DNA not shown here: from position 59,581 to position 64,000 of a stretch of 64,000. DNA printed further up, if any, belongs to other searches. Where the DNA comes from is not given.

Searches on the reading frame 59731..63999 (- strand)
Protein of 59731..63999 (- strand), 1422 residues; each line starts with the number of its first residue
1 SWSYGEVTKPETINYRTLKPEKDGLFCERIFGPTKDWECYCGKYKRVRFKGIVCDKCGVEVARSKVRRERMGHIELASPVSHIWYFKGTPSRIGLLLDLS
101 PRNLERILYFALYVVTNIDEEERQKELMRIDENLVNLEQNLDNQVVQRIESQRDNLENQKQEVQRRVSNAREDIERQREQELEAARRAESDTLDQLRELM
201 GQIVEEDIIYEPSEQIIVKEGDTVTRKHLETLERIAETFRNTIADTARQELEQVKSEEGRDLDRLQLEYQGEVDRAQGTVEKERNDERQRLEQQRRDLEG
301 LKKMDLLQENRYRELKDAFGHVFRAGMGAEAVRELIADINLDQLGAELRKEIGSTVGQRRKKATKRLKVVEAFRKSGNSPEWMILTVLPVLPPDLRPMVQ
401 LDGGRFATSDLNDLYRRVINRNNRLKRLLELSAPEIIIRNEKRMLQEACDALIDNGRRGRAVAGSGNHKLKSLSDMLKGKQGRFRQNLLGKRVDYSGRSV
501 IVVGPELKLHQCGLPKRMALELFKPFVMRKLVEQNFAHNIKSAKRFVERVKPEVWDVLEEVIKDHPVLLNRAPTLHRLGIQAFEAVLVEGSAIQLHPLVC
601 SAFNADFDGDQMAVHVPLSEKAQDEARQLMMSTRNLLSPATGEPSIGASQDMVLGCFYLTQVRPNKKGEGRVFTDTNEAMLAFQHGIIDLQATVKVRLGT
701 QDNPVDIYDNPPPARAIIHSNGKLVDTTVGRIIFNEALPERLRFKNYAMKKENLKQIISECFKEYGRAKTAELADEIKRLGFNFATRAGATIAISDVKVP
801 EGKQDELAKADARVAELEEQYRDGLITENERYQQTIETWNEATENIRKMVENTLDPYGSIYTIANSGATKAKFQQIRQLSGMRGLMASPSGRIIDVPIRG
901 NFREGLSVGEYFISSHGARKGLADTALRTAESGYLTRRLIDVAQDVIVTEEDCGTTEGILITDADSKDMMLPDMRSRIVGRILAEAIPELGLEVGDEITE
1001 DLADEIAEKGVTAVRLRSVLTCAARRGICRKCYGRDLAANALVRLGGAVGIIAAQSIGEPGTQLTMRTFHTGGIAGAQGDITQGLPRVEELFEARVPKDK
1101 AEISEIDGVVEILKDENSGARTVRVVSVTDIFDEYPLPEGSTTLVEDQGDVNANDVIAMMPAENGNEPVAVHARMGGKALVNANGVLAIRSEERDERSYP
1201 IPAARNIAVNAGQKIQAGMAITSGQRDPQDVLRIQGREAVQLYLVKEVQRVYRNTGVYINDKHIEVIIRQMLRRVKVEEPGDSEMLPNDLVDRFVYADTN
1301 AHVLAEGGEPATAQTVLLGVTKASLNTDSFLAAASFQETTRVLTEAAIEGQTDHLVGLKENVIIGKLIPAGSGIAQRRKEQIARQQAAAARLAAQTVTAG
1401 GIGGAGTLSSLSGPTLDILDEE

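Call 63: search_protein_families(library=pfam, proteins=[window:59731-63999:-], max_evalue=0.00001)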
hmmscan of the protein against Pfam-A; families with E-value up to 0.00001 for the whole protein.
window:59731-63999:- (1422 aa): 5 families
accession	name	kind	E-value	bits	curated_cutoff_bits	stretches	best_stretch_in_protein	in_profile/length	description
PF04997.17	RNA_pol_Rpb1_1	-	5.3e-76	256.4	39.7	2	354-488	173-312/312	RNA polymerase Rpb1, domain 1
PF04998.22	RNA_pol_Rpb1_5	-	4.3e-67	226.8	28.5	1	905-1325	1-264/267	RNA polymerase Rpb1, domain 5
PF00623.25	RNA_pol_Rpb1_2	-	3e-38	132.1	25.3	2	551-631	82-165/166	RNA polymerase Rpb1, domain 2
PF04983.23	RNA_pol_Rpb1_3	-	6.2e-29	101.4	28.9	1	635-797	1-162/162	RNA polymerase Rpb1, domain 3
PF05000.22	RNA_pol_Rpb1_4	-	2.3e-08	34.3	24.8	1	826-895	1-84/107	RNA polymerase Rpb1, domain 4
